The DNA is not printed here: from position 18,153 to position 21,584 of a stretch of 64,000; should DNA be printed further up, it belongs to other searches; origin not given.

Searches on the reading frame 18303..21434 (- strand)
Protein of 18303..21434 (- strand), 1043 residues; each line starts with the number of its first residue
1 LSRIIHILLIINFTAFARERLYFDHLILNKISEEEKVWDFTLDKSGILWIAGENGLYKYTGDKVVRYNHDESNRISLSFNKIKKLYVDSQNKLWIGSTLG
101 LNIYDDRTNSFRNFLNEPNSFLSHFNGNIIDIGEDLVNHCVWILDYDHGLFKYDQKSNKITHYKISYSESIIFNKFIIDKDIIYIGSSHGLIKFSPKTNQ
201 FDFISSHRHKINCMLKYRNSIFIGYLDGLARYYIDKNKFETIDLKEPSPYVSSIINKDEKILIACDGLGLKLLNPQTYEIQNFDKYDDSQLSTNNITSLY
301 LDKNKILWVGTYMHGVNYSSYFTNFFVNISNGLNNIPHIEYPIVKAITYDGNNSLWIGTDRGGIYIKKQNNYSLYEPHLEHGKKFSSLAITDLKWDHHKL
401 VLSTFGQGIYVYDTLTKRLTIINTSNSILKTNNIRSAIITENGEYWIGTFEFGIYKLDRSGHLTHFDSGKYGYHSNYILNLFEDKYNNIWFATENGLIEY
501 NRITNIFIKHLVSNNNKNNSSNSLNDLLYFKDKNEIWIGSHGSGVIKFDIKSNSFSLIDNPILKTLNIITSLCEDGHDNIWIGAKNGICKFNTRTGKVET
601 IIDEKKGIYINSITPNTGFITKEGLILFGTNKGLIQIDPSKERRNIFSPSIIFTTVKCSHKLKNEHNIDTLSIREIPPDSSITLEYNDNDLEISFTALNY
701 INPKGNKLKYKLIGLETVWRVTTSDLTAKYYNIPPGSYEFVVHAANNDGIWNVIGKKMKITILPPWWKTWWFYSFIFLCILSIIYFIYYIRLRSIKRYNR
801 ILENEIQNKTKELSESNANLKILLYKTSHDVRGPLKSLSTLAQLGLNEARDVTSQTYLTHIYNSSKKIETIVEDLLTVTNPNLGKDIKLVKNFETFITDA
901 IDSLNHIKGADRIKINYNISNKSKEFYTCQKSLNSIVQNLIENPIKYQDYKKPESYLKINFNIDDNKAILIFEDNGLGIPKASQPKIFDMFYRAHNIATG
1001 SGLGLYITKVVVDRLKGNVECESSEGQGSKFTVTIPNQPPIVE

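Call 16: search_protein_families(library=pfam, proteins=[window:18303-21434:-], max_evalue=0.001)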
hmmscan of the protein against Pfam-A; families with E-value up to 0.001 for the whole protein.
window:18303-21434:- (1043 aa): 6 families
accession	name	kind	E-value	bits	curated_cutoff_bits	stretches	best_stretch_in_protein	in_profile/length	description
PF07494.17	Reg_prop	-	1.8e-29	98.4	20.4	1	291-312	2-23/24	Two component regulator propeller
PF02518.31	HATPase_c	-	2e-20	73.7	26.4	1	931-1038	4-110/111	Histidine kinase-, DNA gyrase B-, and HSP90-like ATPase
PF07495.19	Y_Y_Y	-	2.6e-11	43.7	26.6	1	699-763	1-65/65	Y_Y_Y domain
PF08450.18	SGL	-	5.5e-09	36.4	26.3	0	541-631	20-104/246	SMP-30/Gluconolactonase/LRE-like region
PF23748.1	Beta-prop_LRRK2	-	1.6e-07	31.1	26.9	0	285-311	265-291/359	LRRK2 beta propeller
PF00512.31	HisKA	-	2.7e-06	27.8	26.9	1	824-879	6-61/66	His Kinase A (phospho-acceptor) domain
